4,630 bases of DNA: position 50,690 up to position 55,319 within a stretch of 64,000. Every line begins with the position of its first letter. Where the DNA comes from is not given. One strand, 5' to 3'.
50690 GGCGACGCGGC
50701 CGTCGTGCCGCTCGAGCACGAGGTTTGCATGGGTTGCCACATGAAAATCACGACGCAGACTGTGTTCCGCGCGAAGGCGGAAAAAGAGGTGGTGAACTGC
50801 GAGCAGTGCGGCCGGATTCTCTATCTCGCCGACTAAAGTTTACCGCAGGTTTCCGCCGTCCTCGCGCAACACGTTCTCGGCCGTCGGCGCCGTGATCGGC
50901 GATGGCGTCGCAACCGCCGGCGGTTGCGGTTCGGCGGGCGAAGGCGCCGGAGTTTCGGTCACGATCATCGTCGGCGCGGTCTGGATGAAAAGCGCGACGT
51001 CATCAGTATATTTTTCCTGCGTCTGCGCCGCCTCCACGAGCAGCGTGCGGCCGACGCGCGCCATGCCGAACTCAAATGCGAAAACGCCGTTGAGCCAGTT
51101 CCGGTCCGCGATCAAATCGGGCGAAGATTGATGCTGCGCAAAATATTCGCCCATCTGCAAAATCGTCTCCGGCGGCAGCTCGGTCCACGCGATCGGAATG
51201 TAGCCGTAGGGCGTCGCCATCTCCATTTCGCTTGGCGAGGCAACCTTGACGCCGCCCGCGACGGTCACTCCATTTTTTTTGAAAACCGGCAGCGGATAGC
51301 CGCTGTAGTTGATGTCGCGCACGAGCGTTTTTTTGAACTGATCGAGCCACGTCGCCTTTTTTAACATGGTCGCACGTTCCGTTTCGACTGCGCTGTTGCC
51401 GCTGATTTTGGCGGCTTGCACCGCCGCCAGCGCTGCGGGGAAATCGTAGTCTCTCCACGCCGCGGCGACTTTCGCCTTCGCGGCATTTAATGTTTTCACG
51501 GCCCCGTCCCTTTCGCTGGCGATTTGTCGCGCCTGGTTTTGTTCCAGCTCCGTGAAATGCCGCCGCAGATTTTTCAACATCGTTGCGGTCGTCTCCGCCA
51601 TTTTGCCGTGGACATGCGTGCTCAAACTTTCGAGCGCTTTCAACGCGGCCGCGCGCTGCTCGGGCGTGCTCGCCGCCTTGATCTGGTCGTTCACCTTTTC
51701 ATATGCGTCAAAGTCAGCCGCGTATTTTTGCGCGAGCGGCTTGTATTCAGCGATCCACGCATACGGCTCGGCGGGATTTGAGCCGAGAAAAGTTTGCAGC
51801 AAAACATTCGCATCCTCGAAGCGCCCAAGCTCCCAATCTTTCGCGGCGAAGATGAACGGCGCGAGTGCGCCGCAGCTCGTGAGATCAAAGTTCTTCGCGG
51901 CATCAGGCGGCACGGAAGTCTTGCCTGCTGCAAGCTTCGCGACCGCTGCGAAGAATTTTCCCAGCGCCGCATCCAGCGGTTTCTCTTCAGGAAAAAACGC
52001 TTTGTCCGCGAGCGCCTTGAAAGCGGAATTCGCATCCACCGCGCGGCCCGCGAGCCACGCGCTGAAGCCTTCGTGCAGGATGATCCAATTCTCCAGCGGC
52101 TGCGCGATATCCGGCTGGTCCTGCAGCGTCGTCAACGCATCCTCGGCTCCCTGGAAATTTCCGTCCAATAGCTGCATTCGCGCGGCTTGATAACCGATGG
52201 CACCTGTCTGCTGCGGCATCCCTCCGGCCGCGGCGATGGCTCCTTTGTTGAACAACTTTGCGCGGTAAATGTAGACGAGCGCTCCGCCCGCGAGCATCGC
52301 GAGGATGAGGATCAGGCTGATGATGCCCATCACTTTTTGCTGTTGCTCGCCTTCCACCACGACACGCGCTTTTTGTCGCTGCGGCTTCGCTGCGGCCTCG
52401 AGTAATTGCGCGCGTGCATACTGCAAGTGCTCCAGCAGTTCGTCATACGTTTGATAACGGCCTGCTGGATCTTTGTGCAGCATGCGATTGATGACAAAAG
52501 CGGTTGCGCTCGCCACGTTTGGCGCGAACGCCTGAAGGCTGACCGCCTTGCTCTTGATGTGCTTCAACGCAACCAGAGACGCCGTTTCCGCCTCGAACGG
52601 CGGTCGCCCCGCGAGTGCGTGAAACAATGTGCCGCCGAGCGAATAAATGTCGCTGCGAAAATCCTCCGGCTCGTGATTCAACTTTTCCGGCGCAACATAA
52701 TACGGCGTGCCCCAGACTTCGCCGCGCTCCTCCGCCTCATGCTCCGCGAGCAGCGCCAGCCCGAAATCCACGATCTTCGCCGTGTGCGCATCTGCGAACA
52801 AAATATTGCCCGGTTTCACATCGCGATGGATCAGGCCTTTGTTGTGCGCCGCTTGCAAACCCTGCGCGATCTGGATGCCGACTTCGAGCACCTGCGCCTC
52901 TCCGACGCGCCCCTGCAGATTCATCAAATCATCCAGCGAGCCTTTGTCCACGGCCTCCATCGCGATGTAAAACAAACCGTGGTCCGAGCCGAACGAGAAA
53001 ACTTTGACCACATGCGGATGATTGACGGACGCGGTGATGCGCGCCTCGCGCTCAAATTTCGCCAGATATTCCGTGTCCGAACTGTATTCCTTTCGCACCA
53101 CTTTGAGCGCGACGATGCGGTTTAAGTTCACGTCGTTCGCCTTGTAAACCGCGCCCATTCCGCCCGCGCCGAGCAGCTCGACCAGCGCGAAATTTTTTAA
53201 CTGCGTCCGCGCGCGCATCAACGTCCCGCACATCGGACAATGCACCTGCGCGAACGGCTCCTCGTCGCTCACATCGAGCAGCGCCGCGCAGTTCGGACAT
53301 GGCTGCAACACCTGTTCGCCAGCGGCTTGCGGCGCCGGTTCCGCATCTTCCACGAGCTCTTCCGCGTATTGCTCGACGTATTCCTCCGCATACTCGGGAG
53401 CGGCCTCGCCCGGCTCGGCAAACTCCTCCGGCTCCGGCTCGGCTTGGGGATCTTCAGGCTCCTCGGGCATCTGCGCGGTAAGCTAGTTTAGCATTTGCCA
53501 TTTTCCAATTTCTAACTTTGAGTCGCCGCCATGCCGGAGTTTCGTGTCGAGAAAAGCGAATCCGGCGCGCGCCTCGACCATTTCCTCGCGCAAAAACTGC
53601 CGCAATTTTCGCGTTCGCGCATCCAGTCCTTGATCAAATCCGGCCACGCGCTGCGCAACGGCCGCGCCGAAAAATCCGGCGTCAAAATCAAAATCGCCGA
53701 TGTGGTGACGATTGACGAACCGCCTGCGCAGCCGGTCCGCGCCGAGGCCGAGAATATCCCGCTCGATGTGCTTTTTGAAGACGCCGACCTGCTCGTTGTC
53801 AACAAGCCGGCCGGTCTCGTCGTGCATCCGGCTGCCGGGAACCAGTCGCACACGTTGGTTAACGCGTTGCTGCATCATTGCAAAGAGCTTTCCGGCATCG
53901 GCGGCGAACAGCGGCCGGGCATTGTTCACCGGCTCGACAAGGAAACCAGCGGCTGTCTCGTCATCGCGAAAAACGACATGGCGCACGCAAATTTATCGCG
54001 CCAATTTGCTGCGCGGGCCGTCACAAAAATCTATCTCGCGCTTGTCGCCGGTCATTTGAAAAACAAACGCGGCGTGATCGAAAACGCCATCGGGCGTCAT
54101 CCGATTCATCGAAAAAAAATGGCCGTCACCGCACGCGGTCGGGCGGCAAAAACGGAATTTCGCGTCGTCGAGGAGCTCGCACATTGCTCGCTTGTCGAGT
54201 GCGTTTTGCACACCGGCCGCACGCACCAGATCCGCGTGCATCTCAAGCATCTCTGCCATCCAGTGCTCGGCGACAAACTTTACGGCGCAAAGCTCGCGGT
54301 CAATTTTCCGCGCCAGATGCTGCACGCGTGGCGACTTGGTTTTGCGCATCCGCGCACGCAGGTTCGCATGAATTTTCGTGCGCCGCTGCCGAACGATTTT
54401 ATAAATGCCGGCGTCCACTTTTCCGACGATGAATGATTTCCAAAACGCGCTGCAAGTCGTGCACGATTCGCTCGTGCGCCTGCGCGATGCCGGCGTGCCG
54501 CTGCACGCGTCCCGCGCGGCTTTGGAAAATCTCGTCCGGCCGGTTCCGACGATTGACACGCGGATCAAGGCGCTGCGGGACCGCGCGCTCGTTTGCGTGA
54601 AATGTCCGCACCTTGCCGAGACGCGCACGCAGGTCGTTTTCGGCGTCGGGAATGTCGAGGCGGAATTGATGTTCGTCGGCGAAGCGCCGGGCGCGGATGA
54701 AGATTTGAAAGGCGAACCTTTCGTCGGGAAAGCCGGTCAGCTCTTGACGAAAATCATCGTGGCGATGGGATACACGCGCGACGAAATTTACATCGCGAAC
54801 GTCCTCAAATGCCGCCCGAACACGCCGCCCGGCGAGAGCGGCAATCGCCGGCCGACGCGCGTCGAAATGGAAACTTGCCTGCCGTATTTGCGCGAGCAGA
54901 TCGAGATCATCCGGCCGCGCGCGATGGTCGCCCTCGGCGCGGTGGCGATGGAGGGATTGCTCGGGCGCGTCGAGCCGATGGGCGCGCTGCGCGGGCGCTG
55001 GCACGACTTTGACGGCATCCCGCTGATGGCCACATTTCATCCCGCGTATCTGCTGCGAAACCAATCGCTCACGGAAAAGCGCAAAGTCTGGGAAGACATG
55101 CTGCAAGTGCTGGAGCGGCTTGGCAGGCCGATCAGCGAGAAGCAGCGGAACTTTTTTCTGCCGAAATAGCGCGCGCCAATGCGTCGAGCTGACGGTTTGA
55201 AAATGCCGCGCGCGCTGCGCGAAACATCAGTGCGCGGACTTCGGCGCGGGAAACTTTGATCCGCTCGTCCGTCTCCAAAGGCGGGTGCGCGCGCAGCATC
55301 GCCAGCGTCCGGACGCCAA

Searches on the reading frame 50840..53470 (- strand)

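Call 32: search_protein_families(library=pfam, proteins=[window:50840-53470:-], max_evalue=0.00001)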
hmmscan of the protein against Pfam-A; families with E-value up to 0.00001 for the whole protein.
window:50840-53470:- (876 aa): 2 families
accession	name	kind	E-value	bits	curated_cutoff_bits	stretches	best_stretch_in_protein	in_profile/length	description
PF00069.31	Pkinase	-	3.9e-52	177.7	31.7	1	96-348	3-260/263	Protein kinase domain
PF07714.23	PK_Tyr_Ser-Thr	-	5.1e-31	108.3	23.1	1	96-338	3-248/258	Protein tyrosine and serine/threonine kinase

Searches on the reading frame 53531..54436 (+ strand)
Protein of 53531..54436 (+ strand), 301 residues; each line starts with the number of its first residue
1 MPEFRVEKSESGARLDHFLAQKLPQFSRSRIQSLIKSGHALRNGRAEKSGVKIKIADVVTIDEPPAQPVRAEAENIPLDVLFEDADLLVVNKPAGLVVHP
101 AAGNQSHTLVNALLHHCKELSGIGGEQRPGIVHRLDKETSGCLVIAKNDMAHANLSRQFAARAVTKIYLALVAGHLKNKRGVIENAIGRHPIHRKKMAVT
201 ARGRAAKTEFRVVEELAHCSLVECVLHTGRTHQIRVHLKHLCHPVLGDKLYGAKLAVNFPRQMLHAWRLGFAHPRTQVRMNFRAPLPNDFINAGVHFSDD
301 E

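Call 32: search_protein_families(library=pfam, proteins=[window:53531-54436:+], max_evalue=0.00001)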
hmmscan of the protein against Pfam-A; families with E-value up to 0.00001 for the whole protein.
window:53531-54436:+ (301 aa): 2 families
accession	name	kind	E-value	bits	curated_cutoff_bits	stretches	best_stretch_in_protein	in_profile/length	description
PF00849.27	PseudoU_synth_2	-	4e-37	128.2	26.8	1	86-240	1-152/152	RNA pseudouridylate synthase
PF01479.30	S4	-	5.3e-06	26.5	22.8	0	14-59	2-48/48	S4 domain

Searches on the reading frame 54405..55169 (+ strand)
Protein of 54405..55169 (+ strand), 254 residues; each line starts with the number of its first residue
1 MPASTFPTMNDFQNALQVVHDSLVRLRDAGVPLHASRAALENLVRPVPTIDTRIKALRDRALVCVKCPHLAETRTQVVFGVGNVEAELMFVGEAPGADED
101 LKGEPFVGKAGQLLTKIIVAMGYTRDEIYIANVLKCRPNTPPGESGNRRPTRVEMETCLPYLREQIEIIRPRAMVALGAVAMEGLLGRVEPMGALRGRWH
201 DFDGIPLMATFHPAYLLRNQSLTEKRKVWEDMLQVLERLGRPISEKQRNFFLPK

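Call 32: search_protein_families(library=pfam, proteins=[window:54405-55169:+], max_evalue=0.00001)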
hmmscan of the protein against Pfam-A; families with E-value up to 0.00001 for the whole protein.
window:54405-55169:+ (254 aa): 1 family
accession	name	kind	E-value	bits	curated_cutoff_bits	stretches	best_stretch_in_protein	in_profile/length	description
PF03167.25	UDG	-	6e-38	130.5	24.3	1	79-232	1-140/141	Uracil DNA glycosylase superfamily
